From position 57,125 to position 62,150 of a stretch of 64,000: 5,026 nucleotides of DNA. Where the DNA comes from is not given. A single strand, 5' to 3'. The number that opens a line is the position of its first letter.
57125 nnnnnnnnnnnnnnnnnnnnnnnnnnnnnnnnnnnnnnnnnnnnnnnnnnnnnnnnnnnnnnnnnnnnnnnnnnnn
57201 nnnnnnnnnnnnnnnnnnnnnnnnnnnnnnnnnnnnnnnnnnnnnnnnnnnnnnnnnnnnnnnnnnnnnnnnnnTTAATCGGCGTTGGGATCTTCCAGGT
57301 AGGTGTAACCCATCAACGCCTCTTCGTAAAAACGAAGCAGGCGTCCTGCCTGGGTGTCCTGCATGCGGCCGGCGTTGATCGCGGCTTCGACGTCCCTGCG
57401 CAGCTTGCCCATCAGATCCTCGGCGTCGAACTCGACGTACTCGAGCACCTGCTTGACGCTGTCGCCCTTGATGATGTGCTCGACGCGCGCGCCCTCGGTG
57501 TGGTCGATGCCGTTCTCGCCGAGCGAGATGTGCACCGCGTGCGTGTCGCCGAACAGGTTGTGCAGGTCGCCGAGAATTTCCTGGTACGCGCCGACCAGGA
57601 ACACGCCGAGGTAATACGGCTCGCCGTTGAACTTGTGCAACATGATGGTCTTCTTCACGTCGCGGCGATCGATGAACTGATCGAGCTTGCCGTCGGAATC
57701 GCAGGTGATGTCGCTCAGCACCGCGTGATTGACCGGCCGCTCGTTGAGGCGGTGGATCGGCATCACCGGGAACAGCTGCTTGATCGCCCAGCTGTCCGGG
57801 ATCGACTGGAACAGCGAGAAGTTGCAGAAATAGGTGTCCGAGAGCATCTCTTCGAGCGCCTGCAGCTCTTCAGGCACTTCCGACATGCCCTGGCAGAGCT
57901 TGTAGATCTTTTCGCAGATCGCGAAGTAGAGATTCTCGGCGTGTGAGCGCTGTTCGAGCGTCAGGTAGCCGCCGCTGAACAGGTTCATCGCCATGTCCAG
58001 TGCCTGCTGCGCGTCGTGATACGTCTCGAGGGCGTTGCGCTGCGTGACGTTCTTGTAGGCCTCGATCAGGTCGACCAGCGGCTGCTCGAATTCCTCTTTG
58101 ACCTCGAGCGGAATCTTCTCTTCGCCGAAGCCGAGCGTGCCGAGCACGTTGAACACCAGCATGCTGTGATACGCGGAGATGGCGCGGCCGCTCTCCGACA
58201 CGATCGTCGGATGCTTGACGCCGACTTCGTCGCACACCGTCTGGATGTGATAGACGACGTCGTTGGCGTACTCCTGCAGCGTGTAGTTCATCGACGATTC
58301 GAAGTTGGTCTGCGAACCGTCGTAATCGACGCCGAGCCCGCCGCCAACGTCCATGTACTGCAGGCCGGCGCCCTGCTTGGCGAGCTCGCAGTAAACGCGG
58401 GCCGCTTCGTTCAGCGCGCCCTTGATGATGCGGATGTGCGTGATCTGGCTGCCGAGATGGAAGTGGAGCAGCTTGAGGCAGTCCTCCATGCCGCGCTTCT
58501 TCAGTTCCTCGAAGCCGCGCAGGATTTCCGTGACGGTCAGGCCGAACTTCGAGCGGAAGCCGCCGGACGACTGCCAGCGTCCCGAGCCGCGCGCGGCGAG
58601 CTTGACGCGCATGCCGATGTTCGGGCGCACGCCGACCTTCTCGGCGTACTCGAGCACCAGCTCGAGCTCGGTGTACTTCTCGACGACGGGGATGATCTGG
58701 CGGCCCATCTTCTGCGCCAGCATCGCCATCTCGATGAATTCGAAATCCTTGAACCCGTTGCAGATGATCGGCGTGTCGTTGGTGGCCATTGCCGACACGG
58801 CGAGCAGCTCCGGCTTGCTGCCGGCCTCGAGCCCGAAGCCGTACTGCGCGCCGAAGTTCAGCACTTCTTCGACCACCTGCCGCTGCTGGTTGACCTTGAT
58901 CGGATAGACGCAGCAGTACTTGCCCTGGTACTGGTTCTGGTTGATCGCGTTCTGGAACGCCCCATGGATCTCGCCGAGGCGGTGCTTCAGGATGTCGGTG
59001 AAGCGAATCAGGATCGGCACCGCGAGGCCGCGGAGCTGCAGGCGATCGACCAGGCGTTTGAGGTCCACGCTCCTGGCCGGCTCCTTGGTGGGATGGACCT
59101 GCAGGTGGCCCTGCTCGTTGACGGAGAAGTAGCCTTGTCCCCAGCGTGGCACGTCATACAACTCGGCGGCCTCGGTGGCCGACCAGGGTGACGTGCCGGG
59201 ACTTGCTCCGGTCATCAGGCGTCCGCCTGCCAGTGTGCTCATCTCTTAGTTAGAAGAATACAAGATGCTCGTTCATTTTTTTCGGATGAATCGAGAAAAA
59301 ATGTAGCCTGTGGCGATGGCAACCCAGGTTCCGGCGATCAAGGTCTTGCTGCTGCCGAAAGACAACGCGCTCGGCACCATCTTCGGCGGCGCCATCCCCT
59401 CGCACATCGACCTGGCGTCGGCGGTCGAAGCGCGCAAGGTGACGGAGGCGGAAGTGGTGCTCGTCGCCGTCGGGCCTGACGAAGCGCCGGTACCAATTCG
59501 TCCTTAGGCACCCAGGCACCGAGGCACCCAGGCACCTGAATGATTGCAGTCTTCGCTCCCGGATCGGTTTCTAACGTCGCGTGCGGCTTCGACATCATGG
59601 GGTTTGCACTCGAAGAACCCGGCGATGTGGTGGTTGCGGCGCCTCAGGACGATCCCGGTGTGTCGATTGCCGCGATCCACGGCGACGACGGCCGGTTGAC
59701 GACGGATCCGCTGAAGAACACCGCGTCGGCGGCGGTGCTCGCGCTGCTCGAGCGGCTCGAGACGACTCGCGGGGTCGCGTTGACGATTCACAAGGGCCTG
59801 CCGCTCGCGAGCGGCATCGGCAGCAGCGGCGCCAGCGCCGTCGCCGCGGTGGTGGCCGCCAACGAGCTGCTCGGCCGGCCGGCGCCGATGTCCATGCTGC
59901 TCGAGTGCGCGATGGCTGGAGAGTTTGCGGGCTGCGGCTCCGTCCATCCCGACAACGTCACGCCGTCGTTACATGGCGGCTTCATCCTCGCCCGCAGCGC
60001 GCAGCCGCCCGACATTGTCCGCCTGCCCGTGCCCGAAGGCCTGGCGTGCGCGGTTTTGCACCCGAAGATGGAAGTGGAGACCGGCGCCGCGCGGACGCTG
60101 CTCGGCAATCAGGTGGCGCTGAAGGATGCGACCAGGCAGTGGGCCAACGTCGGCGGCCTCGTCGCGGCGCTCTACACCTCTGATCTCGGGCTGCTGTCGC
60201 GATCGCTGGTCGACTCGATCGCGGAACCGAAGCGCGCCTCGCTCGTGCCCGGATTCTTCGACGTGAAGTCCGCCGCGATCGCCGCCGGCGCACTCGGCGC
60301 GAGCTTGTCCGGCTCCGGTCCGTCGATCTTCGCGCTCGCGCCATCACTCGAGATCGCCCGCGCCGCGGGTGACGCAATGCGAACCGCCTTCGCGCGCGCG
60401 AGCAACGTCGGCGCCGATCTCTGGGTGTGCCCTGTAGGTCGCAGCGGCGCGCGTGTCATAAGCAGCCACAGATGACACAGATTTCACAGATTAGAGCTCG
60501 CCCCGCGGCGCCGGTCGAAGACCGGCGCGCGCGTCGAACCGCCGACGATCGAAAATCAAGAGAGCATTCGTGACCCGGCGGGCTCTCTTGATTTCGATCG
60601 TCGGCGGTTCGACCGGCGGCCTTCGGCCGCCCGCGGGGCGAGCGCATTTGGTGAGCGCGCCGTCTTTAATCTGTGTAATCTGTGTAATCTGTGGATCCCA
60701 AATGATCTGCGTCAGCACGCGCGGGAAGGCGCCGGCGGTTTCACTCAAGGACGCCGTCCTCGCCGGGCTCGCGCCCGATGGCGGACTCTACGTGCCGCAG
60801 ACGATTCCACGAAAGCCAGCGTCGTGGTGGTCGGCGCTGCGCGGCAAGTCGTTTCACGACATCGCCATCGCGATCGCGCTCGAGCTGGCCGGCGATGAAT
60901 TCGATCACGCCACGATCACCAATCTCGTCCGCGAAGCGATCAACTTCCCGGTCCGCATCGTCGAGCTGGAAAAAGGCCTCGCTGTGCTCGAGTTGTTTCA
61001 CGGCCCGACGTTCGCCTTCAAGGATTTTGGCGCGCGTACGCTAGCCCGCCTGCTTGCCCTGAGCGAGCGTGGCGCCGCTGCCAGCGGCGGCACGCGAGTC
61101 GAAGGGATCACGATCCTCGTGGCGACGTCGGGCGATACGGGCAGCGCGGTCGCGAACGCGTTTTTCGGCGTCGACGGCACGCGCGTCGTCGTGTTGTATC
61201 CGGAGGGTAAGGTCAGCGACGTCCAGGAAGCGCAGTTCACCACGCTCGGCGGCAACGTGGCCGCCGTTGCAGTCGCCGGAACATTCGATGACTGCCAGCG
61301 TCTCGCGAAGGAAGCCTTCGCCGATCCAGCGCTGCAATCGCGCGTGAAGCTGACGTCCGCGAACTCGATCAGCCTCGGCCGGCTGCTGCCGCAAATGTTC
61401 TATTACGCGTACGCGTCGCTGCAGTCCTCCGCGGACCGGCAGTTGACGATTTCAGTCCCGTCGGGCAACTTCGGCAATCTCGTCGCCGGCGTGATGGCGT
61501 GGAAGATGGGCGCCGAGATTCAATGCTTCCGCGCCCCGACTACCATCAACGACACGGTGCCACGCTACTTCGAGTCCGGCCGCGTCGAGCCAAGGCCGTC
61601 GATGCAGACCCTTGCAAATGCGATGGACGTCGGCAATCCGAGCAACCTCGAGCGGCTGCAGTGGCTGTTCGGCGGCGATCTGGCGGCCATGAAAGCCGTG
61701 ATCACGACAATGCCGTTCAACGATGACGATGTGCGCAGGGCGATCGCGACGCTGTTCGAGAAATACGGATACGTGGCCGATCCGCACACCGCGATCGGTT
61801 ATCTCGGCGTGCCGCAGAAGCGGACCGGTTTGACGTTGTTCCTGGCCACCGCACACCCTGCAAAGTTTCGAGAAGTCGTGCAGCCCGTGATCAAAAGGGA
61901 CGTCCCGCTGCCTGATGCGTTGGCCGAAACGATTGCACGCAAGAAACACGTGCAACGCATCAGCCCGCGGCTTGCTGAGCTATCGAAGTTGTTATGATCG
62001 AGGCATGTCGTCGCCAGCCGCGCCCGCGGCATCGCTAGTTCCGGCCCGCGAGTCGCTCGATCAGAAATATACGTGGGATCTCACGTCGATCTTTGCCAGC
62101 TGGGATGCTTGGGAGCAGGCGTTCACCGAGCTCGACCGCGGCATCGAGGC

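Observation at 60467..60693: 227-bp foldback with triple-9-mer termini inserted between thrB and thrC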

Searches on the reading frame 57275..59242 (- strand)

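Call 14: search_protein_families(library=ncbifam, proteins=[window:57275-59242:-])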
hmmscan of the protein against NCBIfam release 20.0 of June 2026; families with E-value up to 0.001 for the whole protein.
window:57275-59242:- (655 aa): 7 families
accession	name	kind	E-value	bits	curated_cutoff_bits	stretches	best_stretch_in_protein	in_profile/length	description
NF003763.0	PRK05354.1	equivalog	7.9e-270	896.8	369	1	17-651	6-635/636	biosynthetic arginine decarboxylase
TIGR01273.1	speA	equivalog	2.1e-233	776.3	624.1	1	20-650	1-624/624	arginine decarboxylase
TIGR01048.1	lysA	equivalog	9.5e-28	96.8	297.9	1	76-367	26-294/417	diaminopimelate decarboxylase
NF041039.1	FslC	exception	1.8e-12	46.8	500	1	94-369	43-307/418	rhizoferrin biosystnesis N-citrylornithine decarboxylase FslC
TIGR03099.1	dCO2ase_PEP1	hypoth_equivalog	6.1e-11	42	478.45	1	113-356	54-280/398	pyridoxal-dependent decarboxylase, exosortase A system-associated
NF006515.0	PRK08961.1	equivalog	1.7e-09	36.3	802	1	112-316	530-719/861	bifunctional aspartate kinase/diaminopimelate decarboxylase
NF052544.1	OrLyDeCDokD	equivalog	2.3e-07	29.8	700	1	85-366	52-319/461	ornithine/lysine decarboxylase DokD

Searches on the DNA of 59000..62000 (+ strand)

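Call 13: search_rna_families(source=window, start=59000, end=62000, threshold=evalue, max_evalue=1)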
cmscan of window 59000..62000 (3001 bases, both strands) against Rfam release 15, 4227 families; matches with E-value up to 1: 1.
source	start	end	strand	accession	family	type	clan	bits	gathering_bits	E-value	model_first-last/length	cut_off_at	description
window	60545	60603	-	RF00249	mir-46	Gene; miRNA;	-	25.7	44.7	0.038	1-85/85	no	mir-46/mir-47/mir-281 microRNA precursor family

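Call 34: search_rna_families(sources=[L004, L011, L023, L037, L043, L052, L077, L081, L093, L103, L116, L083, L067, L049, L121, L029, L019, L002], threshold=gathering)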
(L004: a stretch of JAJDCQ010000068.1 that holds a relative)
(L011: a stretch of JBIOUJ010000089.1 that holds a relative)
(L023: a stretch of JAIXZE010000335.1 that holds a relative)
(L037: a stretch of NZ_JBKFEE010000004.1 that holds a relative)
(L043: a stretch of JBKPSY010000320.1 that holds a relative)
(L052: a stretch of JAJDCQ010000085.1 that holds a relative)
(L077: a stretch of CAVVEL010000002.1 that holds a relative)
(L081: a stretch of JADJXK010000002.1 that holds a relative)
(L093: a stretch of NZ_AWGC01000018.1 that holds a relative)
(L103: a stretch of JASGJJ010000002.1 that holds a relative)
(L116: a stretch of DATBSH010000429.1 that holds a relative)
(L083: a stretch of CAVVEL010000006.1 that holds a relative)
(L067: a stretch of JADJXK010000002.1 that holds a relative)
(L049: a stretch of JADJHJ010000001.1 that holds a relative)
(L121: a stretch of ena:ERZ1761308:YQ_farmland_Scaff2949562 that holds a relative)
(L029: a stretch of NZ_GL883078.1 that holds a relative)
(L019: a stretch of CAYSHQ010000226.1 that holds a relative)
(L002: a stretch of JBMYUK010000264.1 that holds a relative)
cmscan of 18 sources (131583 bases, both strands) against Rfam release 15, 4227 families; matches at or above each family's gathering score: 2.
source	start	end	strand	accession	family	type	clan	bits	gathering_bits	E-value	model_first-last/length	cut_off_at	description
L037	5893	5965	-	RF00005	tRNA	Gene; tRNA;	CL00001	68.9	29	1.3e-12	1-71/71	no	tRNA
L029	2151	2234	+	RF00005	tRNA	Gene; tRNA;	CL00001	55.3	29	7.1e-09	1-71/71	no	tRNA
